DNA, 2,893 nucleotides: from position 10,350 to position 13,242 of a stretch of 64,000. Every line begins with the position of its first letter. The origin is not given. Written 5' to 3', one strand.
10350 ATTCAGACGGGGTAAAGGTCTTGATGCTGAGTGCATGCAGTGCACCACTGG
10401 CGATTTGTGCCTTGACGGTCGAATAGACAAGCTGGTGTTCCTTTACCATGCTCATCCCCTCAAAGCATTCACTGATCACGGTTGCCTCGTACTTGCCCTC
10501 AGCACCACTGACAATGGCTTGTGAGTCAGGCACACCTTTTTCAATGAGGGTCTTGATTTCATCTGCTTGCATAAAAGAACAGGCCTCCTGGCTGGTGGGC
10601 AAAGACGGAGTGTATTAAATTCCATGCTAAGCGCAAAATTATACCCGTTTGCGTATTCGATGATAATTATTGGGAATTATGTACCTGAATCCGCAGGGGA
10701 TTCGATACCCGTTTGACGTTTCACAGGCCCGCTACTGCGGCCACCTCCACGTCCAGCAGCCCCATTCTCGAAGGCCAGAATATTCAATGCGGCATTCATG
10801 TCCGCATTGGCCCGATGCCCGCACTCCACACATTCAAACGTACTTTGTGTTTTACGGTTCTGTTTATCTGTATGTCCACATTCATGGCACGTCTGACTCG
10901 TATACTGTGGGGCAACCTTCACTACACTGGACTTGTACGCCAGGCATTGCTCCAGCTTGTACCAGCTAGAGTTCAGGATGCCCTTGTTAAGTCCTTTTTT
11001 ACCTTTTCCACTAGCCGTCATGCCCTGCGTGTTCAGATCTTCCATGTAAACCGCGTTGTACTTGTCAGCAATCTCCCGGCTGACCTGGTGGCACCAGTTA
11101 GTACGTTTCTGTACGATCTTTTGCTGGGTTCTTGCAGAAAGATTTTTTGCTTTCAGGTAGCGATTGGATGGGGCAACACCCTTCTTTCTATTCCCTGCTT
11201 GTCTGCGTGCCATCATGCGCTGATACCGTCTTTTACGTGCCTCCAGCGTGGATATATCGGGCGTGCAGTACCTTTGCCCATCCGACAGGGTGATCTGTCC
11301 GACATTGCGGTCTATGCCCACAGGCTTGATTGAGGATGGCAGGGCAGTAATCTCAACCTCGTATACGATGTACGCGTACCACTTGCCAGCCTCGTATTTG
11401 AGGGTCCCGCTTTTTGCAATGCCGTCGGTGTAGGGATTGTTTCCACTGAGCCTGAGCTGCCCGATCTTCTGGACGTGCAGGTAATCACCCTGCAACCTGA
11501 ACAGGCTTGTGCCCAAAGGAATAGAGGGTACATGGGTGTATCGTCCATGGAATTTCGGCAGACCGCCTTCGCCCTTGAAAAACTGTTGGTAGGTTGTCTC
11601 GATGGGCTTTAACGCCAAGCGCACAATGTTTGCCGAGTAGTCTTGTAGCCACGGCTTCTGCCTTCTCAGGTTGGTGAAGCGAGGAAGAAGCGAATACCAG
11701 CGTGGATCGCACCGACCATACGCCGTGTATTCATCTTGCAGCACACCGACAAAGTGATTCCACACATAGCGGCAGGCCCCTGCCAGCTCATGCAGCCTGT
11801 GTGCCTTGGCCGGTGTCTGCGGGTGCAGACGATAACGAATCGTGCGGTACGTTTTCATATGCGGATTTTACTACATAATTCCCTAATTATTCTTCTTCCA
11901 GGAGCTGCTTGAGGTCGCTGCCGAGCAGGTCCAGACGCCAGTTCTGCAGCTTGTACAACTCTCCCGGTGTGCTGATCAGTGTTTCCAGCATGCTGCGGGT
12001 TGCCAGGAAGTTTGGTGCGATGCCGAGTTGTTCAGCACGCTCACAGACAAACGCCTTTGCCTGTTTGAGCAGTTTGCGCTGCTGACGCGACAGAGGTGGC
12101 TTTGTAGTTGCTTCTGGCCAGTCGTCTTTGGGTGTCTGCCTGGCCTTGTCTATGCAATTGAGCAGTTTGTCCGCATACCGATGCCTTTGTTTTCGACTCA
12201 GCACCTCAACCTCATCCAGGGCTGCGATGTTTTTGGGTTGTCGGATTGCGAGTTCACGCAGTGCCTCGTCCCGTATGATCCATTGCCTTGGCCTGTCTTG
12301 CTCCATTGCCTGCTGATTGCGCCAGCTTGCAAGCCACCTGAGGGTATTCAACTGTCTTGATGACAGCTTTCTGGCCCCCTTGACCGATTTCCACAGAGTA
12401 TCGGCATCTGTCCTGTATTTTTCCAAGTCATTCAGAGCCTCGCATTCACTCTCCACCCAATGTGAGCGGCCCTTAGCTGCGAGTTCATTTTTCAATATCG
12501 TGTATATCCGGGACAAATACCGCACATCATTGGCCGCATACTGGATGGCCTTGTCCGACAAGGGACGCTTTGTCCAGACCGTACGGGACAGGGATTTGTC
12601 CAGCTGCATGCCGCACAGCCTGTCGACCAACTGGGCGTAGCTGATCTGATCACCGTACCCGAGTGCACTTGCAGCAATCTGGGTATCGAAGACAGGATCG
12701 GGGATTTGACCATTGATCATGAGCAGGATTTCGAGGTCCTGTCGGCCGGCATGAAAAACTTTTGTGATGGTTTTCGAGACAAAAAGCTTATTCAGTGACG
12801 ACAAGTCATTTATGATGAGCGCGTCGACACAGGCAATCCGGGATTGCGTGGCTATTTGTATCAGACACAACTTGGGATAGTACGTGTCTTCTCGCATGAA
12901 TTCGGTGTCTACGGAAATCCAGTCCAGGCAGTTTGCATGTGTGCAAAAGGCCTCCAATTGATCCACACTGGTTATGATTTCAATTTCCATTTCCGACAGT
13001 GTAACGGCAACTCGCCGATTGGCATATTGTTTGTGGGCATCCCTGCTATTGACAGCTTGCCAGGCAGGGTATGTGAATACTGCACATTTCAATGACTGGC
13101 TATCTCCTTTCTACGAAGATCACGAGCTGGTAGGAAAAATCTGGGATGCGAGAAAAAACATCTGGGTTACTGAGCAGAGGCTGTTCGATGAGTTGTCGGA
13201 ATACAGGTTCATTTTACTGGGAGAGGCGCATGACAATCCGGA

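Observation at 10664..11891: TnpB-only element with about 24-bp terminal inverted repeats and a perfect 8-bp target-site duplication (atypical for IS200/IS605)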

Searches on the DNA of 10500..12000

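Call 37: search_rna_families(source=window, start=10500, end=12000, threshold=evalue, max_evalue=1)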
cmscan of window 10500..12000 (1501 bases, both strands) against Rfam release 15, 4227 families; matches with E-value up to 1: 0.
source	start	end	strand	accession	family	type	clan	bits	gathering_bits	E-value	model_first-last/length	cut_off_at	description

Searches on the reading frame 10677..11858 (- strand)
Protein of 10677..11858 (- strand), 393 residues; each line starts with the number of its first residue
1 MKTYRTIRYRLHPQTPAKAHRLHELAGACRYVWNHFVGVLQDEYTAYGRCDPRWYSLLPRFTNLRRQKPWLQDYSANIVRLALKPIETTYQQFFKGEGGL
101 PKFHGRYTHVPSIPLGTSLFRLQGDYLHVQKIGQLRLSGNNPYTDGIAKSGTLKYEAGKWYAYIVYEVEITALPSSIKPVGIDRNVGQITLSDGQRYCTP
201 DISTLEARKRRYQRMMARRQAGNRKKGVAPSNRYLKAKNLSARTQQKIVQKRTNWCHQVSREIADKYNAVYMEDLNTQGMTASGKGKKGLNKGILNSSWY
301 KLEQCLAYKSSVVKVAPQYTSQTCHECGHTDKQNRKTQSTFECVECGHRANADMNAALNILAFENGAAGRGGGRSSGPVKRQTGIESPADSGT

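Call 5: search_protein_families(library=pfam, proteins=[window:10677-11858:-], max_evalue=0.01)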
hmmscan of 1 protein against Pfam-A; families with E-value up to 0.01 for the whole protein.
window:10677-11858:- (393 aa): 4 families
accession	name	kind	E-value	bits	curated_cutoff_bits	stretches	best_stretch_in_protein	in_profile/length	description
PF07282.18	Cas12f1-like_TNB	-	2.3e-18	66.5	26.3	1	299-360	1-60/60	Cas12f1-like, TNB domain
PF01385.25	OrfB_IS605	-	4.9e-09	36.9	30.5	1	164-281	2-117/120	Probable transposase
PF12323.14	HTH_OrfB_IS605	-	7.7e-07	28.9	21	1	1-48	1-46/47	Helix-turn-helix domain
PF23455.1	DUF7129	-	0.0053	16.9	30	1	336-353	7-24/45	Domain of unknown function (DUF7129)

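Call 10: find_related_loci(query=window:10677-11858:-, collection=genome_contigs, flank=3000)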
Query window:10677-11858:- (393 aa) in genome_contigs; peptide patterns used: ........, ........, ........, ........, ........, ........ (x = any residue, [..] = any of these).
100 stretches matched a pattern; 84 encode a relative of the query (tblastn E <= 1e-3); the best 80 are kept; 80 distinct loci.
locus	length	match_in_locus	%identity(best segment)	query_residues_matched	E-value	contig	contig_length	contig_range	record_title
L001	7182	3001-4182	78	1-383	0e+0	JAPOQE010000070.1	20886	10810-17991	MAG: Gammaproteobacteria bacterium isolate APA_bin_76 c_000000281874, whole genome shotgun sequence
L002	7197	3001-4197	71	1-388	0e+0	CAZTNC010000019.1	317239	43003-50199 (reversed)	MAG TPA_asm: uncultured Thiotrichales bacterium isolate SRP338948_co1_120 genome assembly, contig: k141_500158, whole ge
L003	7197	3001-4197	75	1-388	0e+0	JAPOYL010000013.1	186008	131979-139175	MAG: Gammaproteobacteria bacterium isolate COS4_bin_31 NODE_63_length_186008_cov_9.03729, whole genome shotgun sequence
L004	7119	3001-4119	65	1-361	5e-164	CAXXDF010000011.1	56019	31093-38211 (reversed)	MAG: Opitutales bacterium isolate 339ea5a9-30bc-452b-a693-9cc1ed63c100 genome assembly, contig: contig_11, whole genome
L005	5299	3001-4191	63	1-384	3e-166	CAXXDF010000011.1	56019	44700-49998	MAG: Opitutales bacterium isolate 339ea5a9-30bc-452b-a693-9cc1ed63c100 genome assembly, contig: contig_11, whole genome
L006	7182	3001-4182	58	1-382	1e-139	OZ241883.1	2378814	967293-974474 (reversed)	MAG: Candidatus Oxydemutator sp. isolate ab8917f1-825d-4d05-ac93-14152a76d45d genome assembly, chromosome: 1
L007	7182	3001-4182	57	1-382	1e-139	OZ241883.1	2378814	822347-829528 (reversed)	MAG: Candidatus Oxydemutator sp. isolate ab8917f1-825d-4d05-ac93-14152a76d45d genome assembly, chromosome: 1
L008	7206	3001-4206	57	1-382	7e-138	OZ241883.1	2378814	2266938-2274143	MAG: Candidatus Oxydemutator sp. isolate ab8917f1-825d-4d05-ac93-14152a76d45d genome assembly, chromosome: 1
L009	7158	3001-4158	54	1-382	1e-135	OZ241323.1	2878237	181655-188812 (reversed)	MAG: uncultured candidatus Porisulfidus sp. isolate c1eeb6c7-43c6-49e4-b51b-8d6765c536df genome assembly, chromosome: 1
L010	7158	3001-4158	53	1-382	1e-129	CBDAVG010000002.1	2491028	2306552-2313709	MAG: uncultured candidatus Porisulfidus sp. isolate b077468b-a020-405f-b790-8ad8e597f481 genome assembly, contig: contig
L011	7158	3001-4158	53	1-382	7e-129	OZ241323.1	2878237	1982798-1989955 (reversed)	MAG: uncultured candidatus Porisulfidus sp. isolate c1eeb6c7-43c6-49e4-b51b-8d6765c536df genome assembly, chromosome: 1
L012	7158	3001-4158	53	1-382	1e-127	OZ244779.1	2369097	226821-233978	MAG: Candidatus Oxydemutatoraceae bacterium isolate c783f144-f5ec-4720-941b-9b53451a92fd genome assembly, chromosome: 1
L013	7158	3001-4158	52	1-382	1e-127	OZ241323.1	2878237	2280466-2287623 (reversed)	MAG: uncultured candidatus Porisulfidus sp. isolate c1eeb6c7-43c6-49e4-b51b-8d6765c536df genome assembly, chromosome: 1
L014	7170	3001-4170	50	1-386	6e-124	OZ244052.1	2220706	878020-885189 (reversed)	MAG: uncultured candidatus Porisulfidus sp. isolate d44410dd-c181-48df-95fb-d4a73cfd76fe genome assembly, chromosome: 1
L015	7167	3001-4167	51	1-382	9e-123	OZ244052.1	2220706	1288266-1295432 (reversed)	MAG: uncultured candidatus Porisulfidus sp. isolate d44410dd-c181-48df-95fb-d4a73cfd76fe genome assembly, chromosome: 1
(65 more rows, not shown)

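Call 31: search_protein_families(library=ncbifam, proteins=[window:10677-11858:-])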
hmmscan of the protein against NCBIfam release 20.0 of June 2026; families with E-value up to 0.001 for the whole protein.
window:10677-11858:- (393 aa): 8 families
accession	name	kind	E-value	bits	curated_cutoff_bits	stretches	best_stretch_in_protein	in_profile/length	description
NF040570.1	guided_TnpB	subfamily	2.8e-64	217.8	100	1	8-362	2-388/389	RNA-guided endonuclease TnpB family protein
NF038281.1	IS200_TnpB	exception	3.9e-50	171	425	1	5-362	2-357/360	IS200/IS605 family element RNA-guided endonuclease TnpB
NF038280.1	IS607_TnpB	exception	6.3e-29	101.2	350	1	6-381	5-404/431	IS607 family element RNA-guided endonuclease TnpB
NF049972.1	CRISPR_Cas12f2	exception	2.5e-23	82.7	450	1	207-360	358-515/524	type V CRISPR-associated effector Cas12f2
NF038192.1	V_cas_c2c8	exception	3.3e-17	62.8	350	1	78-334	154-457/457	type V CRISPR-associated protein C2c8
TIGR01766.2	TIGR01766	domain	1.6e-08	35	32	1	251-321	4-82/82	IS200/IS605 family accessory protein TnpB-related protein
NF045604.1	cas_Cas12e_CasX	equivalog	1.6e-08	33.4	200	1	334-360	855-881/886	type V CRISPR RNA-guided endonuclease Cas12e/CasX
NF033497.1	rubre_like_arch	subfamily_domain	0.00041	20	32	0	341-352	1-12/34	rubrerythrin-like domain-containing protein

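Call 53: find_encoding_contigs(protein=window:10677-11858:-, flank=3000, max_places=8)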
Protein window:10677-11858:- (393 aa): no gene with exactly this product is on record in the collection.

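Call 64: find_related_loci(query=A2, collection=viral_contigs, flank=1500)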
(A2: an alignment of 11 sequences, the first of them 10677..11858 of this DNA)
Query A2 (393 aa) in viral_contigs; peptide patterns used: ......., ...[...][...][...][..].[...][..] (x = any residue, [..] = any of these).
49 stretches matched a pattern; 9 encode a relative of the query (tblastn E <= 1e-3); 9 distinct loci.
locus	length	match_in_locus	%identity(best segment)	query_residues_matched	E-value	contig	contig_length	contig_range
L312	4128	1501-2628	25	5-363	2e-32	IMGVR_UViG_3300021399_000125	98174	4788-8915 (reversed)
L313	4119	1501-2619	27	8-364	6e-31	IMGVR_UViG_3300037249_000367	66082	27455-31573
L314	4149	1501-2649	26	8-364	1e-27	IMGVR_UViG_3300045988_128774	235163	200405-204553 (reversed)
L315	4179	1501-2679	22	8-391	1e-17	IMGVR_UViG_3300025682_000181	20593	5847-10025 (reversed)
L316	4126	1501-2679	22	8-391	3e-17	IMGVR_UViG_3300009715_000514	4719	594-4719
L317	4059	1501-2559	24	22-360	7e-15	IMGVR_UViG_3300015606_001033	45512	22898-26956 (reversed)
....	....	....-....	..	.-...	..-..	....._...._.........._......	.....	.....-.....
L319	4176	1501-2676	24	9-380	4e-14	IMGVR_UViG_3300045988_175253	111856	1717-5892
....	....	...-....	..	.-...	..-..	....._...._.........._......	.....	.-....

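Call 67: search_solved_structures(query=window:10677-11858:-, max_evalue=0.00001)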
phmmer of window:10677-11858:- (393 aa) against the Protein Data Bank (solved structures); distinct sequences matched with E-value up to 0.00001: 23.
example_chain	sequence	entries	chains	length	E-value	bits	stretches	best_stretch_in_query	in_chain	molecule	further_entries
9yyg_A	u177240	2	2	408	4.7e-29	105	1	9-369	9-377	AI-designed RNA-guided nuclease | AI-generated RNA-guided nuclease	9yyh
8bf8_A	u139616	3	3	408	3.3e-26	95.6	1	9-369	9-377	RNA-guided DNA endonuclease TnpB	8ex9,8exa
8h1j_A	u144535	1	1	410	3.3e-26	95.6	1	9-369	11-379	RNA-guided DNA endonuclease TnpB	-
8iaz_A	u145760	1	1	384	1.4e-18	70.5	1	9-360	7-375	Transposase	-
8j1j_A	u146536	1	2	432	1.2e-16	64.2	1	158-361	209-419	Transposase IS605 OrfB C-terminal domain-containing protein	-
8j12_A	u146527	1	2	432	1.3e-16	64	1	158-361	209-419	Transposase IS605 OrfB C-terminal domain-containing protein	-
8j3r_A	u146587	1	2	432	1.7e-16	63.7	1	156-361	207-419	Transposase IS605 OrfB C-terminal domain-containing protein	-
7wju_A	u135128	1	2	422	9e-16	61.3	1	208-361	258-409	OrfB_Zn_ribbon domain-containing protein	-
8dzj_A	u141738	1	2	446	1e-15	61.1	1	208-361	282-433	OrfB_Zn_ribbon domain-containing protein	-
9j09_A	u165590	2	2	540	1.4e-15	60.7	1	208-361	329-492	Transposase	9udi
9nzq_A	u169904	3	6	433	6.4e-15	58.5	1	153-360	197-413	Cas12f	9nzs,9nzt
9nzp_A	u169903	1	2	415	1.3e-14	57.5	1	188-361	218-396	IS200/IS605 family element transposase accessory protein TnpB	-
9jfo_A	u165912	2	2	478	7.5e-14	54.9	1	225-364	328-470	LaTranC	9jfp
9jfq_A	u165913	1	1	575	1.4e-13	54.1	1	225-364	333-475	LaTranC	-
8hr5_A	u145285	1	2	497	3.8e-12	49.3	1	257-361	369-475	Transposase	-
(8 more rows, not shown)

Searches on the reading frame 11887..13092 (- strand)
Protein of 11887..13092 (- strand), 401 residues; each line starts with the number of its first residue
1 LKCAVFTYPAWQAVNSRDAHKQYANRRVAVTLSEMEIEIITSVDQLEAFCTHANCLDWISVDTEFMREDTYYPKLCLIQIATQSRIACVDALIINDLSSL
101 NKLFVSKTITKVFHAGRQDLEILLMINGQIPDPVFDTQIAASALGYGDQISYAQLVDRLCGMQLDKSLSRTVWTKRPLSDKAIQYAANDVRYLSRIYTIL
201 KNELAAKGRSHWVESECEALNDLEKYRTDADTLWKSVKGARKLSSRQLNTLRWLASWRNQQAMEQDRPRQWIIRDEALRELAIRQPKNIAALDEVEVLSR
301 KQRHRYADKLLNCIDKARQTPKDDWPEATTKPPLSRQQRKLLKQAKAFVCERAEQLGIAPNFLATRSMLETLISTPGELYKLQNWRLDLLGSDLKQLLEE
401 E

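Call 51: find_encoding_contigs(protein=window:11887-13092:-, flank=3000, max_places=8)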
Protein window:11887-13092:- (401 aa): no gene with exactly this product is on record in the collection.

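Call 52: find_encoding_contigs(protein=window:11887-12990:-, flank=3000, max_places=8)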
Protein window:11887-12990:- (367 aa): 1 contig read that carries it; 1 place shown.
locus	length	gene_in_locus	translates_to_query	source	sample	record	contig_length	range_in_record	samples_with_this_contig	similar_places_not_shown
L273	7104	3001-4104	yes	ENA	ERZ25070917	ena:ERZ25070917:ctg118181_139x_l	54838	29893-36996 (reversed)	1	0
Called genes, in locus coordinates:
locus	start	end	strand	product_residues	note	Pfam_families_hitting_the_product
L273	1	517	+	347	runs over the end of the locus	PF06723:MreB_Mbl, PF00022:Actin (weak), PF00012:HSP70, PF11104:PilM_2 (faint), PF14450:FtsA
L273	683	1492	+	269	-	PF04085:MreC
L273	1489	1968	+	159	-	PF04093:MreD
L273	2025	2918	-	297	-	PF04187:Cofac_haem_bdg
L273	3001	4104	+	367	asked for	PF01612:DNA_pol_A_exo1, PF00570:HRDC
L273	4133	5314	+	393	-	PF12323:HTH_OrfB_IS605 (weak), PF01385:OrfB_IS605, PF07282:Cas12f1-like_TNB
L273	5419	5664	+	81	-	PF01722:BolA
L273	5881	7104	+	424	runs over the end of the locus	PF01053:Cys_Met_Meta_PP, PF00155:Aminotran_1_2, PF00266:Aminotran_5 (weak), PF01041:DegT_DnrJ_EryC1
